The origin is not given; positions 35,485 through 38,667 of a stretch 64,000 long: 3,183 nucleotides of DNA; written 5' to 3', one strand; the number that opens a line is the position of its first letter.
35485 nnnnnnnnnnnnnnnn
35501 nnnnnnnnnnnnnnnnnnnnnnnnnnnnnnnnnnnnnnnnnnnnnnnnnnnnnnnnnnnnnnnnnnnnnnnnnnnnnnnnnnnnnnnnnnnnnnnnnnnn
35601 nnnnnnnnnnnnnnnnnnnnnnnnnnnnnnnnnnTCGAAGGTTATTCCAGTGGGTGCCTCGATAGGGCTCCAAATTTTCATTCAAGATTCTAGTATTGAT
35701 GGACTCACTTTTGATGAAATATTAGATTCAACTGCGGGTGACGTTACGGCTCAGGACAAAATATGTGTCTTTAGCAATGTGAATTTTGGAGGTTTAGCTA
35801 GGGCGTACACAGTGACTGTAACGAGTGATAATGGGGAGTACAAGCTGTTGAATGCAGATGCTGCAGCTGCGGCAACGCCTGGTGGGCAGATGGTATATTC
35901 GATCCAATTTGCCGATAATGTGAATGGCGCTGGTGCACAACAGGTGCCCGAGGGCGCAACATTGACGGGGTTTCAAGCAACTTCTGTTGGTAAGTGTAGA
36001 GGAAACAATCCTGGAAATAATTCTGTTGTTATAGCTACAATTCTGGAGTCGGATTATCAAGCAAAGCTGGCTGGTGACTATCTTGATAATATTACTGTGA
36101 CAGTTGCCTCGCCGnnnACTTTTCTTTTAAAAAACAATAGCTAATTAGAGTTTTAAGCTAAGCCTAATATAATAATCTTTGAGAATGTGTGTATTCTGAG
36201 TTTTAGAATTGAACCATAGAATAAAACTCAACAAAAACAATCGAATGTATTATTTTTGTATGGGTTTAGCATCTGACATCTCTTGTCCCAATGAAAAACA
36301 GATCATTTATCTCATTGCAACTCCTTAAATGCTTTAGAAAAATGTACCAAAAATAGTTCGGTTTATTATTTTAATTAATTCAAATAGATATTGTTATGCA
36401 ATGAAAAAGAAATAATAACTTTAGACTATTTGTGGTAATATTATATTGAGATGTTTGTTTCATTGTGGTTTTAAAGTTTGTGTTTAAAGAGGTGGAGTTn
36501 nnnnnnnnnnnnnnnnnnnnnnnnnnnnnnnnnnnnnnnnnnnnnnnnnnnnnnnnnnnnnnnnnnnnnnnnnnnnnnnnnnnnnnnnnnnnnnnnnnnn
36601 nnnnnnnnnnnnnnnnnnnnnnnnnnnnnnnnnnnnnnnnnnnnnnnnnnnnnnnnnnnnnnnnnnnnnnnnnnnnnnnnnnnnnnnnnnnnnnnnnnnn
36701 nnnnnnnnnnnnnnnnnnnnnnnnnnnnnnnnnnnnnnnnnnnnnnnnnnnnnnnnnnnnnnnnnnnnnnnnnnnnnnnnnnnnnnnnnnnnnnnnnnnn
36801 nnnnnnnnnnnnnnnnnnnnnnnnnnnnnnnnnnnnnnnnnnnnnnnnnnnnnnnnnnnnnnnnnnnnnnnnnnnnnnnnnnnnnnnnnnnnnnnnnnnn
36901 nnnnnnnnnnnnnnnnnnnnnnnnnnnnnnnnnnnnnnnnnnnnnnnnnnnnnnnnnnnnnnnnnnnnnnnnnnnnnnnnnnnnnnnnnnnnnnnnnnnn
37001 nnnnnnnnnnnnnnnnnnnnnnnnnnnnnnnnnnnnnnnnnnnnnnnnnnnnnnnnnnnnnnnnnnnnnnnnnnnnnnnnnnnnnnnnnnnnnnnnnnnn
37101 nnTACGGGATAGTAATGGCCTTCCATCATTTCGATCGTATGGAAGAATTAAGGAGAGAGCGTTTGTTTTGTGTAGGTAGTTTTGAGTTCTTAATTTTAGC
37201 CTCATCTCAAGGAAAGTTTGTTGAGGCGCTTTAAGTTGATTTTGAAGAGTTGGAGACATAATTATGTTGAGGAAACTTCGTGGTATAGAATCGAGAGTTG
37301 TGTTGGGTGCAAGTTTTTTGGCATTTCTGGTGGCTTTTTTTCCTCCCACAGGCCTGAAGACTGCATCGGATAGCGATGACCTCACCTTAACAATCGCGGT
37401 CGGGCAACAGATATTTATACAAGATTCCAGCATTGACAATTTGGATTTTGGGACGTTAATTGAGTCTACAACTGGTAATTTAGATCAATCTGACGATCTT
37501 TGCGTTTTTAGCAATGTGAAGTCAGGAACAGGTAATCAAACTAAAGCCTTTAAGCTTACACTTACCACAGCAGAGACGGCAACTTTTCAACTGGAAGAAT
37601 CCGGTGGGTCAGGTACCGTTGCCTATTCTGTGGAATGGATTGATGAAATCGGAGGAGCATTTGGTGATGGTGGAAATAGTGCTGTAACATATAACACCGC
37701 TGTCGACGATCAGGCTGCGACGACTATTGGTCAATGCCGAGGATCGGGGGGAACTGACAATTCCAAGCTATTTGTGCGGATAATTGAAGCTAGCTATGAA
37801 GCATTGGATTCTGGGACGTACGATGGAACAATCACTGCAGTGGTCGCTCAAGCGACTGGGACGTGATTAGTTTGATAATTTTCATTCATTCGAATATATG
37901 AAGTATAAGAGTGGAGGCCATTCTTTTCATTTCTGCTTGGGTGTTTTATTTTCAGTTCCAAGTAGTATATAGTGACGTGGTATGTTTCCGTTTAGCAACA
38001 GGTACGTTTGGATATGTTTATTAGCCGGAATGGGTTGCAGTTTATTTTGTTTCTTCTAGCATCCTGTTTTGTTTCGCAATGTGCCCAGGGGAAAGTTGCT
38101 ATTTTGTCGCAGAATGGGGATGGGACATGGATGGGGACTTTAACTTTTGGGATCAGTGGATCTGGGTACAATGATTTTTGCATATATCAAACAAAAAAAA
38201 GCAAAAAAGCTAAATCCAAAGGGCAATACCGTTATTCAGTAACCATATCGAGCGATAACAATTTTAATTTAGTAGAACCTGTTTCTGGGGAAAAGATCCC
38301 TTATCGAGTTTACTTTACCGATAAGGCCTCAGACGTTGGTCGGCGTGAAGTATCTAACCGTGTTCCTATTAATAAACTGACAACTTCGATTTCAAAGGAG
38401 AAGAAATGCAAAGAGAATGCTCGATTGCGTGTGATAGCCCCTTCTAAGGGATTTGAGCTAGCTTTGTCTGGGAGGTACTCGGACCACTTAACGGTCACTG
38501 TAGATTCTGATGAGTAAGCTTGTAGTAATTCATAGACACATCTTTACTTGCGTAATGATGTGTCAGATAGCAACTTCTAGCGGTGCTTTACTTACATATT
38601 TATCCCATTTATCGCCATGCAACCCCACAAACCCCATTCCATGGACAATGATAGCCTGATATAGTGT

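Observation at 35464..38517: Block of four divergent pilin-like genes, including a near-identical tandem pair (36500-37102 / 37264-37866)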

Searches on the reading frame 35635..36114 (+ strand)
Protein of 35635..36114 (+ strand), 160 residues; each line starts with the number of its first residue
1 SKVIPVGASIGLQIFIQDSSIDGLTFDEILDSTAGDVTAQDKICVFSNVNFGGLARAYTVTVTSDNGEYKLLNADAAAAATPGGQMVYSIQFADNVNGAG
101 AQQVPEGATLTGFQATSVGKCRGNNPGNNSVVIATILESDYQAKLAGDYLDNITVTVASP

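Call 13: search_solved_structures(query=A3, max_evalue=10, show_alignments=2)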
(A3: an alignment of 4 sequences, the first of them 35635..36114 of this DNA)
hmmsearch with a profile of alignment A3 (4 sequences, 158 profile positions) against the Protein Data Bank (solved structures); distinct sequences matched with E-value up to 10: 0.

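Call 20: search_protein_representatives(alignment_id=A3)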
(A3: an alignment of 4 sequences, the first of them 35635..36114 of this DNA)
Query: 4 sequences, 158 profile positions. Proteins with E-value up to 0.001 (for the whole library): 501; up to 1e-10: 33; up to 1e-30: 3. The best 150 are listed.
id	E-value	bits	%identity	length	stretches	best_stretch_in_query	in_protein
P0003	1.8e-62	226.1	-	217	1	1-157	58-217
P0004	7.3e-59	214.4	-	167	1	11-158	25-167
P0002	9.1e-58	210.9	-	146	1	24-158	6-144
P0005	3.8e-18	82.1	-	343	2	16-155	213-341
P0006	1.1e-16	77.4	-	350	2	6-155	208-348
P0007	1.5e-16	76.9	-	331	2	8-155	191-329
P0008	2.3e-15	73.1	-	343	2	32-155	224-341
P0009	3.2e-15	72.6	-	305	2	32-147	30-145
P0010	8.8e-15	71.2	-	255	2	3-155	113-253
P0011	1.8e-14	70.2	-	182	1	4-155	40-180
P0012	6.0e-14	68.5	-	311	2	5-154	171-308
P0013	6.3e-14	68.4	-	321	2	36-155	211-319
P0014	1.1e-13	67.6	-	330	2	26-155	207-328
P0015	1.8e-13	66.9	-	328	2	2-154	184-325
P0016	2.1e-13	66.7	-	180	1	4-155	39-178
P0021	3.2e-12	62.8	-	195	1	30-154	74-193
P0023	1.2e-11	61.0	-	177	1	13-155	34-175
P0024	1.3e-11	60.9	-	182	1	4-154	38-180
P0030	5.3e-11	58.9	-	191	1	6-154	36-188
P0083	2.8e-08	50.1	-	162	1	21-156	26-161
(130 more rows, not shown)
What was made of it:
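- There are 501 representatives at E <= 1e-3 (call 20).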

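Call 22: search_protein_families(library=pfam, proteins=[P0005, P0006, P0007, P0010, P0011, P0016, P0021, P0023, P0024, P0030], max_evalue=0.1)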
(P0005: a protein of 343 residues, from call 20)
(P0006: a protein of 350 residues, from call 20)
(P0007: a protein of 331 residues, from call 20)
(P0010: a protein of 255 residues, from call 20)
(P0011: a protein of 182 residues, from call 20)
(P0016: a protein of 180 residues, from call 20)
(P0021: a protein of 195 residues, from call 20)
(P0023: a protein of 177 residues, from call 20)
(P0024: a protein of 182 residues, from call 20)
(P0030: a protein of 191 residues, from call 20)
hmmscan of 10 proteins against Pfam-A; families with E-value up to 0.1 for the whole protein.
P0005 (343 aa): 0 families

P0006 (350 aa): 0 families

P0007 (331 aa): 0 families

P0010 (255 aa): 0 families

P0011 (182 aa): 1 family
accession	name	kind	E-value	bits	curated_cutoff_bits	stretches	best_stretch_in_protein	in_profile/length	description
PF07434.16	CblD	-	0.097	12.3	25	0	152-181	265-294/296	CblD like pilus biogenesis initiator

P0016 (180 aa): 0 families

P0021 (195 aa): 1 family
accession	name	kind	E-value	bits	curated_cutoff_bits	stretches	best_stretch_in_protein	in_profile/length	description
PF18224.6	ToxB_N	-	0.0092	16.5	25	0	77-112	14-49/61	ToxB N-terminal domain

P0023 (177 aa): 1 family
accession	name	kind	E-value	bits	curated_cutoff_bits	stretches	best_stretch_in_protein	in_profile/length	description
PF09134.16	Invasin_D3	-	0.057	14.4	33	0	19-88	14-79/98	Invasin, domain 3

P0024 (182 aa): 2 families
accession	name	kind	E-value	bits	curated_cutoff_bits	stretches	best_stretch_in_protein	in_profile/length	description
PF05229.21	SCPU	-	4.2e-09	37.3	22.4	1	35-178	2-137/138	Spore Coat Protein U domain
PF06030.18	WxLIP_PGBD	-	0.04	14.4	27.3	0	48-171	33-116/121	WxL Interacting Protein, peptidoglycan binding domain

P0030 (191 aa): 1 family
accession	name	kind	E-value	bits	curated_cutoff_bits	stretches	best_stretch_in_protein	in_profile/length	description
PF05229.21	SCPU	-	0.00091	20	22.4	1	48-186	17-137/138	Spore Coat Protein U domain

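Call 33: find_encoding_contigs(protein=P0083, flank=10000, max_places=4)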
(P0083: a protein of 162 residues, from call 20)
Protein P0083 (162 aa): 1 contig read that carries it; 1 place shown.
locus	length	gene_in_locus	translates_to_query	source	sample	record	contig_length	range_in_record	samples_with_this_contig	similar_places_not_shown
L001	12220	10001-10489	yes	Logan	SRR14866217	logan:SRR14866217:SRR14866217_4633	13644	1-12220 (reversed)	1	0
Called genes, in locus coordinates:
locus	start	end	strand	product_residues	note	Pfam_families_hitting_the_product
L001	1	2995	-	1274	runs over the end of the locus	PF01326:PPDK_N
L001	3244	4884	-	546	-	-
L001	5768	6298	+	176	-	PF13599:Pentapeptide_4 (faint), PF00805:Pentapeptide (weak), PF13576:Pentapeptide_3 (faint), PF00805:Pentapeptide (weak)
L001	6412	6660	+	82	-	-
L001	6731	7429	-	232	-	-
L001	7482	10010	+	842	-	PF16967:TcfC, PF15976:CooC_C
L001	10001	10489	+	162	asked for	-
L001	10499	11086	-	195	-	-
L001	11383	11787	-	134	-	-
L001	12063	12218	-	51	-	?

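Call 62: find_related_loci(query=A9, collection=genome_contigs, flank=7000)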
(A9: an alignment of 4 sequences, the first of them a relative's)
Query A9 (176 aa) in genome_contigs; peptide patterns used: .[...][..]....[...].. (x = any residue, [..] = any of these).
46 stretches matched a pattern; 30 encode a relative of the query (tblastn E <= 1e-3); 30 distinct loci.
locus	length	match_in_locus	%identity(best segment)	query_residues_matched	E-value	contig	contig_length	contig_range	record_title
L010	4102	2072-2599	100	1-176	3e-112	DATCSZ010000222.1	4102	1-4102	MAG TPA_asm: Pseudomonadales bacterium isolate SMAG_U7318 k141_282175, whole genome shotgun sequence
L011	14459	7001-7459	43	19-175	4e-28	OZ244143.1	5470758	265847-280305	MAG: Candidatus Azotimanducaceae bacterium isolate 8854cfa6-578e-4d3d-b270-7471243f906c genome assembly, chromosome: 1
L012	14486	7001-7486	41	16-176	2e-27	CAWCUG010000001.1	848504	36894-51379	MAG: uncultured Alphaproteobacteria bacterium isolate MFD01721.bin.1.141 genome assembly, contig: contig_24643, whole ge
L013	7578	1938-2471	42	1-176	1e-27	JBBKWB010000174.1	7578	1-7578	MAG: Woeseia sp. isolate metabat_bins.323 k119_2470509, whole genome shotgun sequence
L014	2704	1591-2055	44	19-176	1e-26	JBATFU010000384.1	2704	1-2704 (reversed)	MAG: Woeseia sp. isolate MFD10352_ilm_asm_bin13 k127_179094, whole genome shotgun sequence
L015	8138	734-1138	41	37-175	1e-26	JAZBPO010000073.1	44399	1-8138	MAG: Pseudomonadales bacterium isolate bin.244 k117_1878803, whole genome shotgun sequence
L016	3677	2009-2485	41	19-176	5e-26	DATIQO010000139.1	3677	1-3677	MAG TPA_asm: Sphingomicrobium sp. isolate SMAG_U15879 k141_527096, whole genome shotgun sequence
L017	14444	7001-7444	40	25-176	1e-24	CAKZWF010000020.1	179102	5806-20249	MAG: uncultured Pseudomonadales bacterium isolate N2_Bin_Bin_95_1 genome assembly, contig: c_000000462592, whole genome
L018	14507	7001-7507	41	5-176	3e-23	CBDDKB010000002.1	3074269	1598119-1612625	MAG: Alphaproteobacteria bacterium isolate 291f0014-fb19-46b7-b450-4b1e4885b186 genome assembly, contig: contig_2, whole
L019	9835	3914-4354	44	24-176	7e-23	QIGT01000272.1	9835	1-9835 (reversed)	MAG: Gammaproteobacteria bacterium isolate SZUA-142 Ga0063293_10007879, whole genome shotgun sequence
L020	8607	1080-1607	40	5-176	7e-23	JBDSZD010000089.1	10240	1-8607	MAG: Sphingomicrobium sp. isolate cluster1_bin.78 k127_4412539, whole genome shotgun sequence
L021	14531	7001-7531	37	4-175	1e-22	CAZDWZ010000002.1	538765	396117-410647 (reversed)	MAG TPA_asm: uncultured Bdellovibrionales bacterium isolate SRP302895_co1_124 genome assembly, contig: NODE_9_length_538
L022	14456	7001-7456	41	23-176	8e-22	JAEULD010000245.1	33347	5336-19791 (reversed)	MAG: Candidatus Odyssella sp. isolate new MAG-112 k141_2817019, whole genome shotgun sequence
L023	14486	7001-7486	41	18-176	5e-21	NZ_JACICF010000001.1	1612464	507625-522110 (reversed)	Sphingomicrobium lutaoense strain DSM 24194 Ga0373303_01, whole genome shotgun sequence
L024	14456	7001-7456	41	23-176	5e-21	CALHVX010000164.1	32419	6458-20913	MAG: uncultured Pseudomonadales bacterium isolate R3_Bin_METABAT__72_1 genome assembly, contig: c_000002207583, whole ge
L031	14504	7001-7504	35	11-176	3e-17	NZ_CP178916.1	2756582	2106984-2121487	Sphingomonas sediminicola strain DSM 18106 chromosome, complete genome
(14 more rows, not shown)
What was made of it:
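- Tried and rejected: A four-sequence subset of distant relatives worked (call 62).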

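Call 72: search_protein_families(library=ncbifam, proteins=[L023:6941-7489:+, L023:7511-8038:+, L023:8035-10446:+, L023:10434-11135:+, L031:6929-7507:+, L031:7520-8095:+, L011:6929-7465:+, L011:7527-8147:+, L011:8151-8627:+], max_evalue=0.01)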
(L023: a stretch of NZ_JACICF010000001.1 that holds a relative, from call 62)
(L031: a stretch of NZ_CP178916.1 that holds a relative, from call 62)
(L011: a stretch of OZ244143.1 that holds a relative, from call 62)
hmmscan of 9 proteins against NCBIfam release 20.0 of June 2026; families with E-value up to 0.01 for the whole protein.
L023:6941-7489:+ (182 aa): 0 families

L023:7511-8038:+ (175 aa): 0 families

L023:8035-10446:+ (803 aa): 1 family
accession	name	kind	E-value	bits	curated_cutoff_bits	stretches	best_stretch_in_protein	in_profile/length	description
NF011838.0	PRK15310.1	equivalog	6.5e-20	70.7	1428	2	27-156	21-159/895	fimbrial outer membrane usher protein TcfC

L023:10434-11135:+ (233 aa): 1 family
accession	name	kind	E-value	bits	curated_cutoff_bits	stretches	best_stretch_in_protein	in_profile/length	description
NF011836.1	PRK15308.1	equivalog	1.4e-10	41.2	500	1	16-205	12-201/236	fimbrial chaperone TcfA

L031:6929-7507:+ (192 aa): 0 families

L031:7520-8095:+ (191 aa): 0 families

L011:6929-7465:+ (178 aa): 0 families

L011:7527-8147:+ (206 aa): 0 families

L011:8151-8627:+ (158 aa): 0 families

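Call 73: search_protein_families(library=pfam, proteins=[L023:6941-7489:+, L023:7511-8038:+, L023:8035-10446:+, L023:10434-11135:+, L031:6929-7507:+, L031:7520-8095:+, L011:6929-7465:+, L011:7527-8147:+, L011:8151-8627:+], max_evalue=0.01)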
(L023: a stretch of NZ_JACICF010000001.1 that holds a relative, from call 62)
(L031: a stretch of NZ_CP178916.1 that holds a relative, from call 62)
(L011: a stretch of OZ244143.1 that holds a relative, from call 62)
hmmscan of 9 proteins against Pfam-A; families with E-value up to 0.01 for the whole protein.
L023:6941-7489:+ (182 aa): 0 families

L023:7511-8038:+ (175 aa): 0 families

L023:8035-10446:+ (803 aa): 2 families
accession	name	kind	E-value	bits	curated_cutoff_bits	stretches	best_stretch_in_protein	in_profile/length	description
PF16967.11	TcfC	-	1.4e-15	57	29.4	1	258-323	3-68/68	E-set like domain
PF15976.11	CooC_C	-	5.7e-09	36.3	29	1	712-801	1-92/93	CS1-pili formation C-terminal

L023:10434-11135:+ (233 aa): 1 family
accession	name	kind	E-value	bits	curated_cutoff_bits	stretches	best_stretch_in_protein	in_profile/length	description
PF00345.26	PapD_N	-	0.00068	20.1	23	1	44-154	14-123/126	Pili and flagellar-assembly chaperone, PapD N-terminal domain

L031:6929-7507:+ (192 aa): 0 families

L031:7520-8095:+ (191 aa): 0 families

L011:6929-7465:+ (178 aa): 0 families

L011:7527-8147:+ (206 aa): 0 families

L011:8151-8627:+ (158 aa): 0 families

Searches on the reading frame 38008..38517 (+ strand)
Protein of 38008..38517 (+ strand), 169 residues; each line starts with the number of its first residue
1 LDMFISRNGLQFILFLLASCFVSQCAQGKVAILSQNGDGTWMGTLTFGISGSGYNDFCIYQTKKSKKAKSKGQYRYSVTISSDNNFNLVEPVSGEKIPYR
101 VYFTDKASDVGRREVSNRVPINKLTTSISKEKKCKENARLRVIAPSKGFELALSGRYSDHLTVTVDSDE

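Call 4: search_protein_families(library=pfam, proteins=[window:38008-38517:+], max_evalue=1)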
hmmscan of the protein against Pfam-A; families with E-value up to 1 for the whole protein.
window:38008-38517:+ (169 aa): 0 families

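Call 16: search_protein_families(library=ncbifam, proteins=[window:38008-38517:+], max_evalue=1)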
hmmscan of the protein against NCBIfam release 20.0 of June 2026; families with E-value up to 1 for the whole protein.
window:38008-38517:+ (169 aa): 0 families

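Call 51: predict_structure(alignment_id=A7)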
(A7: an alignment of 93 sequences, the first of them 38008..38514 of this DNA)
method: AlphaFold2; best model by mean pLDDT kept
length: 169 residues; sequences in the alignment: 93
mean_pLDDT: 80.4   pTM: 0.73
mean pLDDT of the five models: 80.4, 79.8, 79.3, 79.0, 77.8
residues with pLDDT >= 90: 82; 70-90: 33; 50-70: 51; < 50: 3
segments of 3 or more residues with pLDDT < 50: 1-3
pLDDT, mean of each block of 10 residues (from residue 1): 50 55 62 58 75 91 68 85 97 96 95 97 82 85 92 92 88
secondary structure, 60 per line:
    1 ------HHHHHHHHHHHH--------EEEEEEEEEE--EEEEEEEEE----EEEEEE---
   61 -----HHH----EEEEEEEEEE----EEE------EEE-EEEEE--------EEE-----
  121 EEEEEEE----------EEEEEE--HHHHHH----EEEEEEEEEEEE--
elements in order: H7-18 E27-36 E39-47 E52-57 E73-82 E87-89 E96-98 E100-104 E113-115 E121-127 E138-143 H146-151 E156-167

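Call 54: fold_search(model_id=the predicted structure, library=pdb)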
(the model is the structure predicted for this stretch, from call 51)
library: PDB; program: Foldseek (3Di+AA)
matches with E <= 10: 1115; with E <= 0.001: 0
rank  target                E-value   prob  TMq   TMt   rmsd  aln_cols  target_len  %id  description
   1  6erj_B                1.1e-03  0.97  0.34  0.35   8.6       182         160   10  Self-complemented FimA subunit from Salmonella enterica (released 2019-01-30)
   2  6erj_A                3.9e-03  0.89  0.33  0.34   8.4       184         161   12  Self-complemented FimA subunit from Salmonella enterica (released 2019-01-30)
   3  7zl4_A                4.2e-03  1.00  0.42  0.49   3.5        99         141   23  Cryo-EM structure of archaic chaperone-usher Csu pilus of Acinetobacter baumannii (released 2022-08-03)
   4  7zl4_B                4.4e-03  1.00  0.42  0.45   3.5        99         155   23  Cryo-EM structure of archaic chaperone-usher Csu pilus of Acinetobacter baumannii (released 2022-08-03)
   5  7urp                  1.8e-02  0.21  0.19  0.20  16.1       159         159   11  Second cohesin module from Sca5 of Ruminococcus bromii (released 2023-05-03)
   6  7ueg_A                1.5e-01  0.28  0.32  0.30   8.0       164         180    8  Cryo-EM of bundling pili from Pyrobaculum calidifontis (released 2022-06-29)
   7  3mx0_A                1.5e-01  0.14  0.23  0.12   9.5       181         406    9  Crystal Structure of EphA2 ectodomain in complex with ephrin-A5 (released 2010-06-30)
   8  2xon_L                1.6e-01  0.30  0.27  0.29   7.2       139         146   11  Structure of TmCBM61 in complex with beta-1,4-galactotriose at 1.4 A resolution (released 2010-09-08)
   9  2hpw                  1.7e-01  0.16  0.22  0.17  17.4       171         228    9  Green fluorescent protein from Clytia gregaria (released 2006-09-12)
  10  4y6x_A                1.7e-01  0.13  0.21  0.23  13.0       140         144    7  Structure of Tobacco streak virus coat protein at 2.1 Angstroms resolution (C2 crystal form) (released 2016-01-20)
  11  5lo7_A                1.8e-01  0.18  0.23  0.28  10.5       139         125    6  Crystal structure of self-complemented MyfA, the major subunit of Myf fimbriae from Yersinia enterocolitica (released 2016-08-24)
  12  8b2y_D                1.8e-01  0.07  0.17  0.14  19.2       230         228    8  Structure of the weakly red fluorescent protein csiFP4 from Clytia simplex (released 2023-09-27)
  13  6p9w_1                1.9e-01  0.54  0.39  0.35   8.5       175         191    7  Poliovirus (Type 1 Mahoney), receptor catalysed 135S particle map (released 2020-06-10)
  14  9jsl_D                1.9e-01  0.20  0.21  0.11   8.1       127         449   11  Clostridium perfringens iota toxin pore Ib in prepore V state (released 2025-05-14)
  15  7bwr_A                2.1e-01  0.14  0.20  0.06  11.3       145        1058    8  Mycobacterium smegmatis arabinosyltransferase complex EmbB2-AcpM2 in substrate DPA bound asymmetric "active state" (released 2020-05-27)
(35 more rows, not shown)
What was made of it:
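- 38008..38517 (+): Pilin paralogue 4 (169 aa, or 167 aa from the ATG at 38014). It lacks the N-terminal donor strand and is the proposed tip or initiator subunit. AlphaFold pLDDT 80, and the four best Foldseek hits are FimA and CsuA/B (calls 51, 54).
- On Chaperone-usher pilin (donor-strand-complemented subunit): Protein 4: pLDDT 80, and the top four hits are FimA and CsuA/B but weaker, E 1e-3 to 4e-3 (calls 51, 54).
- The protein 4 model (pLDDT 80) matches FimA and CsuA/B best (calls 51, 54).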
